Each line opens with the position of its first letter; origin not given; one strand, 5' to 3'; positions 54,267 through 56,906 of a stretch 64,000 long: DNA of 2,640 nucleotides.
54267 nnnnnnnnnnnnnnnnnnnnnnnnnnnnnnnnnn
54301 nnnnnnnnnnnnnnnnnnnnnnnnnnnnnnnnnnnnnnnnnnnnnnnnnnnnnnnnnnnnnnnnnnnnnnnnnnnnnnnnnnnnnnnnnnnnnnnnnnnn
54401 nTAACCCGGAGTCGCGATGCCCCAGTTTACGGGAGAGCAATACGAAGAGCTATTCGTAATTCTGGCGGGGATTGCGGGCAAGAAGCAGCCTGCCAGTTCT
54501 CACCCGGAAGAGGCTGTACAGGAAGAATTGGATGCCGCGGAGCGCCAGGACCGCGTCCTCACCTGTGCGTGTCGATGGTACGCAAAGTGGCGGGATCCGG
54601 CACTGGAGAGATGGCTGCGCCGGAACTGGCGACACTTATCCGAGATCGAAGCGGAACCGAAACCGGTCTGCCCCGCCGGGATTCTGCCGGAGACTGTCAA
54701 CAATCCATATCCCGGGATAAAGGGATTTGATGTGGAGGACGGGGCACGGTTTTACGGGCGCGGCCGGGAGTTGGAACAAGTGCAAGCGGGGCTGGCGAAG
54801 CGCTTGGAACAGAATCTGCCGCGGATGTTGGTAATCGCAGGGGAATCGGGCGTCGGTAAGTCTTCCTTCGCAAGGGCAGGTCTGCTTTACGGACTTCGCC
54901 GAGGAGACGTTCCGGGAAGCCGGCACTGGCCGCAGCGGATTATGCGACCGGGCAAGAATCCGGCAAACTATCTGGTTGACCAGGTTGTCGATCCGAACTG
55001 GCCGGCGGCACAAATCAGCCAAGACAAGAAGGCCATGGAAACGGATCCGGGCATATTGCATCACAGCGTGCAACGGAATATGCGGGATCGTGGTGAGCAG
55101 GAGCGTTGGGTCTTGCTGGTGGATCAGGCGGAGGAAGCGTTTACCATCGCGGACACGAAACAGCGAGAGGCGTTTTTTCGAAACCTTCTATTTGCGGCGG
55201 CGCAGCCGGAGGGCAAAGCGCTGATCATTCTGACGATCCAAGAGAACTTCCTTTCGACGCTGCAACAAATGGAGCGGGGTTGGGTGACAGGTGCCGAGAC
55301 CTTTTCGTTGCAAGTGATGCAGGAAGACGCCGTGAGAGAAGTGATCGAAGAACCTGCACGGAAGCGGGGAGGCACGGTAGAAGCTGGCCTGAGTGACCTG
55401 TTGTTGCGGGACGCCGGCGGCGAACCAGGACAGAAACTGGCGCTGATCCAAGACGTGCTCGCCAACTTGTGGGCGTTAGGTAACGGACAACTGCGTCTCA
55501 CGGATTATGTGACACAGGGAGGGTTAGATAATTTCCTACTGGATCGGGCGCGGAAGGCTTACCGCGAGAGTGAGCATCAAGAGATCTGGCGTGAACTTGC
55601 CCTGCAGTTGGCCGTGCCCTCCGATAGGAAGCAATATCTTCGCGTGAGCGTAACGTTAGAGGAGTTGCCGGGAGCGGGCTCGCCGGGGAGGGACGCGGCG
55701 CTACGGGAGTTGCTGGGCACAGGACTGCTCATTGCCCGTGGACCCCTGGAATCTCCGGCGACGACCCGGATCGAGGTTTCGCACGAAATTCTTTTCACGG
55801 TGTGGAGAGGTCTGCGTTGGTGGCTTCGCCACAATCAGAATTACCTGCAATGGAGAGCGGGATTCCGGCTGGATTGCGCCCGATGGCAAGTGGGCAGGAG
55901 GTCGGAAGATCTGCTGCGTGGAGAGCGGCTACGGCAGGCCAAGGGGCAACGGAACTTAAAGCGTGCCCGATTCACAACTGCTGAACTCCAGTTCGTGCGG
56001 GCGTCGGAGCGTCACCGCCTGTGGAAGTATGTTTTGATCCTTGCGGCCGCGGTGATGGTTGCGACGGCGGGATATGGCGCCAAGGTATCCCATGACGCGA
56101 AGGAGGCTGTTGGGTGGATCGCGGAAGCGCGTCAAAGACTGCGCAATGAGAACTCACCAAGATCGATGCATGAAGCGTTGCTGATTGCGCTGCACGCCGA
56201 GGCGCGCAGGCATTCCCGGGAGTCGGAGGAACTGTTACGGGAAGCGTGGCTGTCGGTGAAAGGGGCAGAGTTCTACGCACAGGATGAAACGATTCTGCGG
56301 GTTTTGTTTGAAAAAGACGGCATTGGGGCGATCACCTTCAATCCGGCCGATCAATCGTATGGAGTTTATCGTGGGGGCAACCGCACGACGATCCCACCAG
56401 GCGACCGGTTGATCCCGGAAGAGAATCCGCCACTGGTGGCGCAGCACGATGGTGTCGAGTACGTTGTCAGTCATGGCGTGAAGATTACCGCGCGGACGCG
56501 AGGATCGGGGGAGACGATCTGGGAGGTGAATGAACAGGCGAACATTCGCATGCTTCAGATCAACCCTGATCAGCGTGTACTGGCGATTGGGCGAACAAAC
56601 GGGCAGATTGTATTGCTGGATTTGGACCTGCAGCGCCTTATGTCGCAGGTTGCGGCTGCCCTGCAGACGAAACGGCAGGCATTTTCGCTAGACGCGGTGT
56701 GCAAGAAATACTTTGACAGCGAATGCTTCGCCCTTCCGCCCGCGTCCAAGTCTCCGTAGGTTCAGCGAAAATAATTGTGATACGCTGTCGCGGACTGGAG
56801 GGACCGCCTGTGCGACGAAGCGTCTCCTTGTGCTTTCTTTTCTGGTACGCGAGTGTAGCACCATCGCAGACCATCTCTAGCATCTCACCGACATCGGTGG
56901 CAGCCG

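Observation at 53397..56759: Intact two-gene module: EAD1-like adaptor fused to trypsin protease, plus nSTAND NTPase (candidate conflict/defence system)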

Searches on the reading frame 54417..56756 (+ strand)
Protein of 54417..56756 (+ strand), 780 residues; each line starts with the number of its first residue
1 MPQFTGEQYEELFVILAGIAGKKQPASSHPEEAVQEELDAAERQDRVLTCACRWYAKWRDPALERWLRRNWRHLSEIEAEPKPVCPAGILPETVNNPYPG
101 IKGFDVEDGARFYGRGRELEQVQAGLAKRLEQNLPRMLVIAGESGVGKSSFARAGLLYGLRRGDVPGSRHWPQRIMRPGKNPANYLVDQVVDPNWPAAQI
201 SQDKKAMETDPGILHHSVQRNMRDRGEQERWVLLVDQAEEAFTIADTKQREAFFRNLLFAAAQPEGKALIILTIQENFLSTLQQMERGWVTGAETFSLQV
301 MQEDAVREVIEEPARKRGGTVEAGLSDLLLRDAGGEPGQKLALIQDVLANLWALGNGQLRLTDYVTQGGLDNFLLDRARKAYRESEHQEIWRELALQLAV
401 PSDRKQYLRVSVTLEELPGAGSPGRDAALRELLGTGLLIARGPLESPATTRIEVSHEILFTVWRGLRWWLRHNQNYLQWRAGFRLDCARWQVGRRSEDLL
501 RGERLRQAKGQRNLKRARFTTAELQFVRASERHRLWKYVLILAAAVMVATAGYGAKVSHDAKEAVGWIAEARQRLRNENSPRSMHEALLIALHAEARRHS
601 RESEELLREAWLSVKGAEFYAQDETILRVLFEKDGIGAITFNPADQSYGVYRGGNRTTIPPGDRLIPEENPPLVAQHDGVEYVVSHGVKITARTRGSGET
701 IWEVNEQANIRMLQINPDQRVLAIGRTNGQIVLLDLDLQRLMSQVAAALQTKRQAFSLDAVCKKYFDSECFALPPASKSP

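Call 3: search_protein_families(library=pfam, proteins=[window:54417-56756:+], max_evalue=1)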
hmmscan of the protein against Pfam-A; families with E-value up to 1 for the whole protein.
window:54417-56756:+ (780 aa): 16 families
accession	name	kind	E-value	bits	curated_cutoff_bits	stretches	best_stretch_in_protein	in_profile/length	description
PF20703.3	nSTAND1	-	5e-74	250.6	27.1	1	97-497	1-378/379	Novel STAND NTPase 1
PF13191.12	AAA_16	-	3.2e-09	37.9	32.6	1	111-244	1-143/167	AAA ATPase domain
PF12894.13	ANAPC4_WD40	-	2.2e-05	25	22.9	1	694-747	22-78/91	Anaphase-promoting complex subunit 4 WD40 domain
PF05729.18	NACHT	-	0.00016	22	26.7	1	136-312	1-162/167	NACHT domain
PF13570.13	Beta-prop_ACSF4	-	0.0023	17.9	133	1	672-754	9-96/329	Beta-alanine-activating enzyme, beta-propeller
PF13401.12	AAA_22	-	0.0087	16.8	27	1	136-247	6-97/130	AAA domain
PF23414.1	Beta-prop_EML_2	-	0.021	14.6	90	1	697-739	29-71/266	Echinoderm microtubule-associated protein second beta-propeller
PF03193.22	RsgA_GTPase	-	0.025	14.8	30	1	129-152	99-123/174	RsgA GTPase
PF20720.3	nSTAND3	-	0.028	14.6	27.2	1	130-161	14-43/155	Novel STAND NTPase 3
PF25171.1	Beta-prop_WDR36-Utp21_1st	-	0.03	14.2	80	1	701-748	185-234/266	WDR36/Utp21 first beta-propeller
PF24782.2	WD40_MABP1-WDR62_2nd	-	0.031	13.6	290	1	702-747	83-128/341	MABP1/WDR62 second WD40 domain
PF24807.1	WD40_CDC20-Fz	-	0.043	13.6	200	1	688-747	31-91/292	CDC20/Fizzy WD40 domain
PF23726.1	Beta-prop_RSE1_2nd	-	0.047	13.4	30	1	683-745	84-144/327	RSE1/DDB1/CPSF1 second beta-propeller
PF23410.3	Beta-prop_VPS8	-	0.093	12.1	28.9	1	706-753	65-112/358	Vps8 beta-propeller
PF21029.3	RMC1_N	-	0.12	12.9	27.3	1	700-744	32-76/119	Regulator of MON1-CCZ1 complex, N-terminal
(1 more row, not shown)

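Call 4: search_protein_families(library=padloc, proteins=[window:54417-56756:+], max_evalue=1)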
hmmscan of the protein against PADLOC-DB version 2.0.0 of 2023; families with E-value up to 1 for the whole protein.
window:54417-56756:+ (780 aa): 1 family
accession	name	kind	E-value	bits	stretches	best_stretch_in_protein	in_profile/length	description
PDLC04140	mad8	-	0.0022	15.5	1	133-163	25-57/314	mads_8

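Call 5: search_protein_families(library=ncbifam, proteins=[window:54417-56756:+], max_evalue=1)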
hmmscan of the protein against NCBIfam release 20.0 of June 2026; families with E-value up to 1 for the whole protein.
window:54417-56756:+ (780 aa): 1 family
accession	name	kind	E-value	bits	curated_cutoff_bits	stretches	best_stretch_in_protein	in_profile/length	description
TIGR02928.1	TIGR02928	subfamily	0.0063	15.4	181.3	1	111-153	16-58/366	orc1/cdc6 family replication initiation protein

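Call 8: find_homologous_proteins(query=window:54417-56756:+)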
Query window:54417-56756:+ (780 aa): 44 proteins with E <= 0.001 among 8000 candidates.
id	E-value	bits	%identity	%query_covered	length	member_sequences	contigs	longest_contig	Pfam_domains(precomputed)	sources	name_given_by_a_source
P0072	0.0e+0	1772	100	100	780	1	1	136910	PF12894.14,PF20703.4,PF13191.13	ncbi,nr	ncbi:MAG: hypothetical protein JNK87_12125 [Bryobacterales bacterium]|nr:hypothetical protein [Bryob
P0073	5.4e-46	175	27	85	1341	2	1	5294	PF23586.3,PF25048.2,PF23342.2,PF23411.2,PF23393.3,PF23609.2,PF24797.2,PF15492.13,PF20426.5,PF25460.2,PF23749.2,PF25178.1,PF23775.2,PF25173.2,PF23383.2,PF25171.2,PF12894.14,PF20703.4,PF24780.2,PF16755.12,PF23761.2,PF25172.2,PF24782.3,PF08662.18,PF25047.1,PF26550.2,PF23756.2,PF23098.2,PF25168.2,PF2410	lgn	-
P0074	5.3e-28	116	31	53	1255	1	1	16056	PF20703.4,PF13676.12,PF13191.13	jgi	jgi:TIR domain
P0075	1.1e-25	108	28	60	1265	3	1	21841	PF07714.24,PF00069.32,PF03781.23,PF20703.4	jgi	jgi:formylglycine-generating enzyme required for sulfatase activity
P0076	1.9e-25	107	29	61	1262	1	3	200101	PF07714.24,PF00069.32,PF03781.23,PF20703.4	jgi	jgi:formylglycine-generating enzyme required for sulfatase activity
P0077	2.2e-23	101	32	56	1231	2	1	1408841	PF25048.2,PF23342.2,PF23411.2,PF23215.1,PF13191.13,PF23393.3,PF23609.2,PF24797.2,PF20426.5,PF25460.2,PF11715.17,PF25178.1,PF23775.2,PF25173.2,PF23383.2,PF25171.2,PF12894.14,PF04762.19,PF20703.4,PF24780.2,PF16755.12,PF25172.2,PF24782.3,PF08662.18,PF25047.1,PF26550.2,PF23756.2,PF23098.2,PF25168.2,PF24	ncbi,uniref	ncbi:nSTAND1 domain-containing NTPase [Streptomyces melanogenes]|uniref:nSTAND1 domain-containing NT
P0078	2.3e-23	100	28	53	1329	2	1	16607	PF25168.2,PF23586.3,PF13360.14,PF24105.2,PF24805.2,PF25048.2,PF24017.3,PF23342.2,PF23411.2,PF13570.14,PF24817.2,PF23798.2,PF23393.3,PF23609.2,PF20426.5,PF25460.2,PF00400.39,PF23414.2,PF25178.1,PF25174.2,PF24814.2,PF23381.2,PF25173.2,PF25171.2,PF12894.14,PF25175.2,PF20703.4,PF13676.12,PF24796.2,PF210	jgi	jgi:WD40 repeat protein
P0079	3.6e-22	96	29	56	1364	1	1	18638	PF03704.24,PF25168.2,PF24105.2,PF24817.2,PF13191.13,PF24797.2,PF25460.2,PF00400.39,PF25199.2,PF23414.2,PF25174.2,PF24814.2,PF23381.2,PF25173.2,PF23383.2,PF25171.2,PF12894.14,PF25175.2,PF00486.35,PF20703.4,PF24796.2,PF07676.19,PF23409.2,PF25172.2,PF24782.3,PF25391.2,PF24807.2,PF25047.1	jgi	jgi:DNA-binding SARP family transcriptional activator/WD40 repeat protein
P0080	3.4e-21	93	30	49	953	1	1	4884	PF03781.23,PF20703.4,PF13191.13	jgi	jgi:formylglycine-generating enzyme required for sulfatase activity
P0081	1.2e-20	91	28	56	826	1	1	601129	PF03704.24,PF00486.35,PF20703.4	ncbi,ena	-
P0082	3.4e-20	90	27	61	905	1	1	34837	PF07714.24,PF00069.32,PF05729.19,PF13401.13,PF20703.4,PF13191.13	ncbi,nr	ncbi:MAG TPA: serine/threonine-protein kinase, partial [Polyangiaceae bacterium]|nr:serine/threonine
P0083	1.5e-18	85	27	50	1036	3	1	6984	PF06271.19,PF20703.4,PF13191.13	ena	-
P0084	2.0e-18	84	28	55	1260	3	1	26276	PF07714.24,PF00069.32,PF03781.23,PF20703.4,PF13191.13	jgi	jgi:formylglycine-generating enzyme required for sulfatase activity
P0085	3.0e-17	80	27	59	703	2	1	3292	PF20703.4,PF13191.13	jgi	jgi:hypothetical protein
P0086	6.9e-16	76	29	53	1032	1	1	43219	PF07714.24,PF00069.32,PF20703.4,PF13191.13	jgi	jgi:eukaryotic-like serine/threonine-protein kinase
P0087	9.1e-16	75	25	60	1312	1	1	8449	PF25168.2,PF25174.2,PF24814.2,PF23381.2,PF25173.2,PF25175.2,PF24817.2,PF00486.35,PF13401.13,PF20703.4,PF13191.13,PF24807.2,PF00400.39,PF23414.2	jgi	jgi:DNA-binding winged helix-turn-helix (wHTH) protein/WD40 repeat protein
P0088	9.7e-16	75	27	53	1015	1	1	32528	PF07714.24,PF00069.32,PF20703.4,PF13191.13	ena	-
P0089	1.2e-15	75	25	62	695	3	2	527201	PF13401.13,PF20703.4,PF13191.13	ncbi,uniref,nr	ncbi:hypothetical protein Aph02nite_43900 [Actinoplanes philippinensis]|uniref:ATP-binding protein n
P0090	2.1e-15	74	28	56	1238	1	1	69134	PF25168.2,PF24105.2,PF24805.2,PF25048.2,PF24017.3,PF23342.2,PF01381.29,PF24817.2,PF23798.2,PF23393.3,PF23389.2,PF23609.2,PF20426.5,PF25460.2,PF00400.39,PF25199.2,PF23414.2,PF25178.1,PF23410.5,PF23775.2,PF25174.2,PF24814.2,PF23381.2,PF25173.2,PF23383.2,PF25171.2,PF12894.14,PF25175.2,PF20703.4,PF24796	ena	-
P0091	3.3e-15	73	26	50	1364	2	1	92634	PF23586.3,PF25048.2,PF23342.2,PF23411.2,PF23215.1,PF02239.23,PF13191.13,PF23393.3,PF23609.2,PF24797.2,PF20426.5,PF25460.2,PF11715.17,PF25178.1,PF23775.2,PF25173.2,PF23383.2,PF25171.2,PF12894.14,PF20703.4,PF21031.3,PF24780.2,PF16755.12,PF23761.2,PF25172.2,PF24782.3,PF08662.18,PF25047.1,PF26550.2,PF23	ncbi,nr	ncbi:MAG: TIR domain-containing protein [Alphaproteobacteria bacterium]|nr:TIR domain-containing pro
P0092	3.7e-15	73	30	35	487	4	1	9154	PF20703.4,PF13676.12,PF13191.13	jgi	jgi:hypothetical protein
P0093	5.9e-15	73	27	62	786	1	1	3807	PF20703.4,PF13191.13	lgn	-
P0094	1.0e-14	72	29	53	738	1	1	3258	PF20703.4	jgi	jgi:type II secretory pathway predicted ATPase ExeA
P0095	1.2e-14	72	29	36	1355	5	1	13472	PF25168.2,PF24105.2,PF24805.2,PF25048.2,PF24017.3,PF23342.2,PF24817.2,PF13191.13,PF23393.3,PF23389.2,PF23609.2,PF24797.2,PF20426.5,PF25460.2,PF00400.39,PF23414.2,PF25178.1,PF23410.5,PF23775.2,PF25174.2,PF24814.2,PF23381.2,PF21029.4,PF25173.2,PF23383.2,PF25171.2,PF12894.14,PF25175.2,PF20703.4,PF13676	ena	-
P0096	1.8e-14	71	26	59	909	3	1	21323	PF03704.24,PF20703.4,PF23414.2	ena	-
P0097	2.4e-14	71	28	58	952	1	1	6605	PF03781.23,PF20703.4,PF13676.12,PF13191.13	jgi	jgi:formylglycine-generating enzyme required for sulfatase activity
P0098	4.3e-14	70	27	53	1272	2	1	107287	PF25168.2,PF24105.2,PF24805.2,PF25048.2,PF23342.2,PF24817.2,PF13191.13,PF23393.3,PF25460.2,PF00400.39,PF23414.2,PF25178.1,PF23775.2,PF25174.2,PF24814.2,PF23381.2,PF25173.2,PF25171.2,PF25175.2,PF20703.4,PF13676.12,PF24796.2,PF24780.2,PF23409.2,PF25172.2,PF24782.3,PF25391.2,PF23869.2,PF24807.2,PF25047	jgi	jgi:WD40 repeat protein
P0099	1.3e-13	68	24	66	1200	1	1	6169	PF20703.4,PF13191.13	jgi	jgi:hypothetical protein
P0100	8.3e-12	62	27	43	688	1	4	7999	PF20703.4,PF13676.12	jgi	jgi:hypothetical protein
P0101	1.1e-11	62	26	53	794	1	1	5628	PF20703.4,PF13676.12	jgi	jgi:hypothetical protein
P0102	3.3e-11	60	27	36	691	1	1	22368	PF03781.23,PF20703.4,PF13676.12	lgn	-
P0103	6.8e-11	59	26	51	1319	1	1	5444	PF25168.2,PF24105.2,PF24805.2,PF23342.2,PF24817.2,PF13191.13,PF23393.3,PF23389.2,PF24797.2,PF20426.5,PF25460.2,PF00400.39,PF23414.2,PF25178.1,PF23775.2,PF25174.2,PF24814.2,PF23381.2,PF25173.2,PF23383.2,PF25171.2,PF12894.14,PF25175.2,PF20703.4,PF13676.12,PF24796.2,PF21031.3,PF24780.2,PF16755.12,PF234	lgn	-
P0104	2.9e-10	57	27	53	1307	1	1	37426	PF25168.2,PF24105.2,PF24805.2,PF25048.2,PF24017.3,PF23342.2,PF24817.2,PF10584.15,PF13191.13,PF23393.3,PF23389.2,PF23609.2,PF20426.5,PF25460.2,PF00400.39,PF23414.2,PF23410.5,PF23775.2,PF25174.2,PF24814.2,PF23381.2,PF21029.4,PF25173.2,PF23383.2,PF25171.2,PF12894.14,PF25175.2,PF20703.4,PF24796.2,PF0767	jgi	jgi:WD40 repeat protein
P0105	2.6e-9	54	26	49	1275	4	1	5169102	PF25174.2,PF24814.2,PF23381.2,PF25173.2,PF25171.2,PF25175.2,PF20703.4,PF13676.12,PF13191.13,PF25391.2,PF24807.2,PF23414.2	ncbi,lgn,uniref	ncbi:toll/interleukin-1 receptor domain-containing protein [Rhizobium leguminosarum]|uniref:toll/int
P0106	3.4e-9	54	29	29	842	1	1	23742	PF25168.2,PF25174.2,PF24814.2,PF24805.2,PF23381.2,PF25173.2,PF12894.14,PF25175.2,PF24817.2,PF20703.4,PF13676.12,PF24796.2,PF25172.2,PF24782.3,PF24807.2,PF00400.39,PF23414.2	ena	-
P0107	4.7e-9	53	23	59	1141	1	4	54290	PF17874.8,PF00515.35,PF13424.13,PF13176.13,PF24885.2,PF20703.4,PF13181.13,PF07719.24,PF13374.13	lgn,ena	-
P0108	7.7e-9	52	26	52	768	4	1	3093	PF20703.4,PF13191.13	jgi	jgi:hypothetical protein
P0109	5.7e-8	50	25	56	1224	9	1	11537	PF25174.2,PF24814.2,PF24105.2,PF23381.2,PF25173.2,PF12894.14,PF25175.2,PF24817.2,PF20703.4,PF24796.2,PF23393.3,PF25172.2,PF25391.2,PF24807.2,PF25047.1,PF00400.39,PF23414.2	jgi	-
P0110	6.3e-7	46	23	56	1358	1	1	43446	PF13606.13,PF13857.13,PF12796.14,PF00023.37,PF13637.13,PF20703.4,PF24521.3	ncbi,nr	ncbi:MAG: ankyrin repeat domain-containing protein [Alcanivoracaceae bacterium]|nr:ankyrin repeat do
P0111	2.1e-6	44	23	58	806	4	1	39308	PF20703.4,PF13676.12,PF13191.13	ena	-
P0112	4.7e-6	43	25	69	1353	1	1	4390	PF25168.2,PF24105.2,PF24805.2,PF23342.2,PF24817.2,PF13401.13,PF13191.13,PF23393.3,PF23389.2,PF20426.5,PF25460.2,PF00400.39,PF23414.2,PF23410.5,PF25174.2,PF24814.2,PF23381.2,PF25173.2,PF23383.2,PF25171.2,PF12894.14,PF25175.2,PF20703.4,PF13676.12,PF24796.2,PF07676.19,PF24780.2,PF23409.2,PF25172.2,PF24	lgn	-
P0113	6.0e-6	43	23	63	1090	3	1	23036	PF20703.4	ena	-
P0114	2.1e-5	41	26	32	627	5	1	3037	PF14559.13,PF13414.13,PF13371.13,PF00515.35,PF13428.13,PF20703.4,PF07719.24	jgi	jgi:tetratricopeptide (TPR) repeat protein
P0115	1.9e-4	38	26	38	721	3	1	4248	PF03781.23,PF20703.4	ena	-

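Call 15: find_encoding_contigs(protein=P0073, flank=6000, max_places=2)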
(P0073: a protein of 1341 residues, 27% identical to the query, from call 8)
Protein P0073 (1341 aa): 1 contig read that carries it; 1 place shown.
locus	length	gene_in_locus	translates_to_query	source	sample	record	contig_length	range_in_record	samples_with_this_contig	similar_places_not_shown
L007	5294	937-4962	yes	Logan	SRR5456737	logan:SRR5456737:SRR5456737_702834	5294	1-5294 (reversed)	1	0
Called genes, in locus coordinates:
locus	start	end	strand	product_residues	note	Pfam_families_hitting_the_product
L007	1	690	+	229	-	?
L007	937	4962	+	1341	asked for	PF13676:TIR_2, PF20703:nSTAND1, PF24814:WD40_Prp19, PF23381:Beta-prop_IFT122_1st, PF23414:Beta-prop_EML_2, PF24807:WD40_CDC20-Fz, PF25171:Beta-prop_WDR36-Utp21_1st, PF25173:Beta-prop_WDR3_1st, +90 more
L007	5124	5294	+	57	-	?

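Call 18: search_solved_structures(query=window:54417-56756:+, max_evalue=1, show_alignments=1)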
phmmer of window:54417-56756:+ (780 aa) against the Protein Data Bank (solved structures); distinct sequences matched with E-value up to 1: 2.
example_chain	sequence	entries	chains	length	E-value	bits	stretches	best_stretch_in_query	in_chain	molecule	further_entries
5yww_A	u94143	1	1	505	0.34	12.2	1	123-178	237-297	Nucleotide binding protein PINc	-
8z21_D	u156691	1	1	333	0.94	10.7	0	104-155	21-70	Oligopeptide transport ATP-binding protein OppF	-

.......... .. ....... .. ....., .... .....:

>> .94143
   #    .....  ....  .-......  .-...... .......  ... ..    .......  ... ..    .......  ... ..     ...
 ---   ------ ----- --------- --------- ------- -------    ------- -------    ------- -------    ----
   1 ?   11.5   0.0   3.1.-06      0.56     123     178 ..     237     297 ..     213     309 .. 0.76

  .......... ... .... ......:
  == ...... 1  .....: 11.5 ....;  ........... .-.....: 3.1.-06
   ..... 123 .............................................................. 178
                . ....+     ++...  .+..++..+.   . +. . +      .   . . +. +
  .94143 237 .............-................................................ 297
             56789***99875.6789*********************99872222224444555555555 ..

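Call 54: search_protein_representatives(protein=window:54417-56756:+)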
Query: 780 residues. Proteins with E-value up to 0.001 (for the whole library): 27036; up to 1e-10: 18092; up to 1e-30: 1458. The best 150 are listed.
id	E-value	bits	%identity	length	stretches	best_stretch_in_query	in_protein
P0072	0.0e+00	1771.5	100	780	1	1-780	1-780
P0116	1.3e-56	208.7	35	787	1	95-573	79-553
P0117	1.1e-55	205.6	33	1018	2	95-532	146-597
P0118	3.3e-54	200.8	32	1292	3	94-531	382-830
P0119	3.8e-54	200.5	36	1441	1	83-534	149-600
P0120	6.2e-54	199.8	28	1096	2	95-531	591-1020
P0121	8.6e-54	199.4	30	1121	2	90-491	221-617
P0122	6.6e-53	196.4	32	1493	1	82-564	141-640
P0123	1.6e-52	195.2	34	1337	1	95-532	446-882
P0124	1.9e-51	191.6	34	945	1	87-531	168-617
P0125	3.2e-51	190.9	32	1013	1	96-640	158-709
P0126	5.3e-51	190.1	32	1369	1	75-558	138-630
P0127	3.2e-50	187.5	34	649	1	96-546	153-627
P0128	3.5e-50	187.4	35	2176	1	96-533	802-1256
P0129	3.9e-50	187.3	33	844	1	85-535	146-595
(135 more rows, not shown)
